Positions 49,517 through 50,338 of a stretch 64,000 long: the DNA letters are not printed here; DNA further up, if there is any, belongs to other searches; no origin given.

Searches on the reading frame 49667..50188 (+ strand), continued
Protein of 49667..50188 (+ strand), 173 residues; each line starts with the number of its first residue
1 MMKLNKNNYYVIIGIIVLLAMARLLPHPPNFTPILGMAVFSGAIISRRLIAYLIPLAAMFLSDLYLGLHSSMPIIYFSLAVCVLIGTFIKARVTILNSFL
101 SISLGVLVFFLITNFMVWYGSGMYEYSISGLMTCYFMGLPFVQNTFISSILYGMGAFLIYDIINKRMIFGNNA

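Call 101: search_protein_families(library=ncbifam, proteins=[L011:3950-5899:+, L016:3557-5185:+, L016:5360-5980:+, L016:6540-7523:+], max_evalue=0.00001)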
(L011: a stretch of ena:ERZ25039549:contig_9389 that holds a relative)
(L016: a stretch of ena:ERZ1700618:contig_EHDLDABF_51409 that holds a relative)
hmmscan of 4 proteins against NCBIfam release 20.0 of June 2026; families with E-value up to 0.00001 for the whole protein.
L011:3950-5899:+ (650 aa): 28 families (the best 25 are shown)
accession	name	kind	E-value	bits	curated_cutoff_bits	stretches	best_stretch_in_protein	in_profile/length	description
TIGR01779.1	TonB-B12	equivalog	9.1e-85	285.4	599.7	1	26-646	21-611/614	TonB-dependent vitamin B12 receptor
NF007926.1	PRK10641.1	equivalog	1.5e-68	231.8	836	1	36-638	28-606/617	TonB-dependent vitamin B12 receptor BtuB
NF010010.0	PRK13483.1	equivalog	1.5e-56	191.7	927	1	23-629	22-639/660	ligand-gated channel protein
TIGR01785.1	TonB-hemin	subfamily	6.5e-44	150.4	316.85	1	35-631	1-657/677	TonB-dependent heme/hemoglobin receptor family protein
NF010038.0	PRK13513.1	equivalog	2.7e-40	138.6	942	2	29-176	29-178/659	ligand-gated channel protein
NF010048.1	PRK13524.1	subfamily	6.9e-38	130.6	493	2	317-626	363-709/744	FepA family TonB-dependent siderophore receptor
TIGR01783.1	TonB-siderophor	subfamily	4.2e-37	128.1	223.5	2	52-205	2-153/649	TonB-dependent siderophore receptor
TIGR01786.1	TonB-hemlactrns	subfamily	1.5e-34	119.4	323.75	1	37-630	2-688/719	TonB-dependent hemoglobin/transferrin/lactoferrin family receptor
NF010051.0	PRK13528.1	subfamily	1.8e-33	115.8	583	2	317-627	352-701/727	FepA family TonB-dependent siderophore receptor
NF010012.0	PRK13486.1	equivalog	7.1e-31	107.3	924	2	38-174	27-169/696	TonB-dependent receptor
NF007478.2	PRK10064.1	equivalog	1.2e-28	99.8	745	1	37-495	32-488/663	catecholate siderophore receptor CirA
NF049945.1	TonB_dep_FCYXU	equivalog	1.8e-26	93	825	1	8-254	8-253/697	TonB-dependent receptor, FCYXU motif-type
TIGR04056.1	OMP_RagA_SusC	subfamily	2.2e-25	89.2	368.25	2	34-179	77-219/981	SusC/RagA family TonB-linked outer membrane protein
NF010011.0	PRK13484.1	equivalog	4.1e-25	88.1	1197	2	34-168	29-164/682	IreA family TonB-dependent siderophore receptor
NF049946.1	TonB_dep_CU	exception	5.7e-21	74.5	700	2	498-638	538-671/683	TonB-dependent receptor, CU motif-type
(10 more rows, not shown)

L016:3557-5185:+ (543 aa): 30 families (the best 25 are shown)
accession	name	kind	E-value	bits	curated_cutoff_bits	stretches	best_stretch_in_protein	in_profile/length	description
TIGR01779.1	TonB-B12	equivalog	7.2e-70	236.2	599.7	1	6-532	81-604/614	TonB-dependent vitamin B12 receptor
NF007926.1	PRK10641.1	equivalog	2e-56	191.8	836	1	6-531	80-606/617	TonB-dependent vitamin B12 receptor BtuB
TIGR01785.1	TonB-hemin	subfamily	6.9e-38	130.5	316.85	2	319-530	421-663/677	TonB-dependent heme/hemoglobin receptor family protein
TIGR01783.1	TonB-siderophor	subfamily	2.9e-34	118.7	223.5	2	325-521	421-620/649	TonB-dependent siderophore receptor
TIGR01786.1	TonB-hemlactrns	subfamily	1.3e-32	113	323.75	2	210-526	346-691/719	TonB-dependent hemoglobin/transferrin/lactoferrin family receptor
NF010010.0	PRK13483.1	equivalog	1.1e-29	103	927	2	282-522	375-639/660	ligand-gated channel protein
NF010038.0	PRK13513.1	equivalog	1.1e-24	87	942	2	8-84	87-168/659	ligand-gated channel protein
TIGR04056.1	OMP_RagA_SusC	subfamily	7.4e-23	80.8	368.25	1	7-129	133-252/981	SusC/RagA family TonB-linked outer membrane protein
NF007478.2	PRK10064.1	equivalog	2.1e-21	75.9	745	1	13-82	88-159/663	catecholate siderophore receptor CirA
NF049946.1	TonB_dep_CU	exception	1.8e-20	72.9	700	1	7-122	96-215/683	TonB-dependent receptor, CU motif-type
NF010012.0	PRK13486.1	equivalog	2e-20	72.7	924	2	7-116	79-188/696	TonB-dependent receptor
NF053590.1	TonB_dep_TOL0244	equivalog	9.3e-18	64.1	645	1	19-85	78-144/604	TOL_0244 family TonB-dependent receptor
NF041535.1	TonB_rec_PqqU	equivalog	1.7e-17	63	1200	1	24-120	77-169/676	TonB-dependent receptor PqqU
NF049945.1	TonB_dep_FCYXU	equivalog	2.4e-16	59.5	825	1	12-120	96-210/697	TonB-dependent receptor, FCYXU motif-type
NF010011.0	PRK13484.1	equivalog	7.2e-16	57.6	1197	1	11-84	85-162/682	IreA family TonB-dependent siderophore receptor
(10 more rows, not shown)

L016:5360-5980:+ (207 aa): 3 families
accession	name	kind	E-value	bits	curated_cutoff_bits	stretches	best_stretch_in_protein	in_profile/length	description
TIGR03679.1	Dph6_archaeal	equivalog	6.3e-22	77.9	197.3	1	13-196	23-208/218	diphthine--ammonia ligase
NF052346.1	PAB0415_fam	hypoth_equivalog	6.3e-20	71.8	250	1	77-200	76-202/205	PAB0415 family putative ATP pyrophosphatase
NF052347.1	TTX_0299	hypoth_equivalog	8.6e-12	45.1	250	1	23-192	28-189/200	TTX_0299 family putative ATP pyrophosphatase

L016:6540-7523:+ (328 aa): 4 families
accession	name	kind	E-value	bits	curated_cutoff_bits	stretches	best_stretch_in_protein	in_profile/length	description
TIGR04281.1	peripla_PGF_1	equivalog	4e-13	49.2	325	1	128-298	112-270/330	PGF-CTERM-anchored ABC transporter substrate-binding protein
TIGR03868.1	F420-O_ABCperi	hypoth_equivalog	7.3e-12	45.1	392.4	1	129-286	126-278/287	putative F420-0 ABC transporter substrate-binding protein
NF002894.0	PRK03379.1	equivalog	2.1e-10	40.2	234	0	120-290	102-260/266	vitamin B12 ABC transporter substrate-binding protein BtuF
TIGR03659.1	IsdE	equivalog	1.4e-07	31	298.65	1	126-272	123-271/292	heme ABC transporter substrate-binding protein IsdE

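Call 103: search_protein_families(library=pfam, proteins=[window:49667-50185:+], max_evalue=10)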
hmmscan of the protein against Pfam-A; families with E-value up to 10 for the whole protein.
window:49667-50185:+ (173 aa): 1 family
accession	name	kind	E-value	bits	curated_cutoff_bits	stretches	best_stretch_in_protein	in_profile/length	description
PF20221.3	DUF6580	-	4e-43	147.9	27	1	6-166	4-158/162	Family of unknown function (DUF6580)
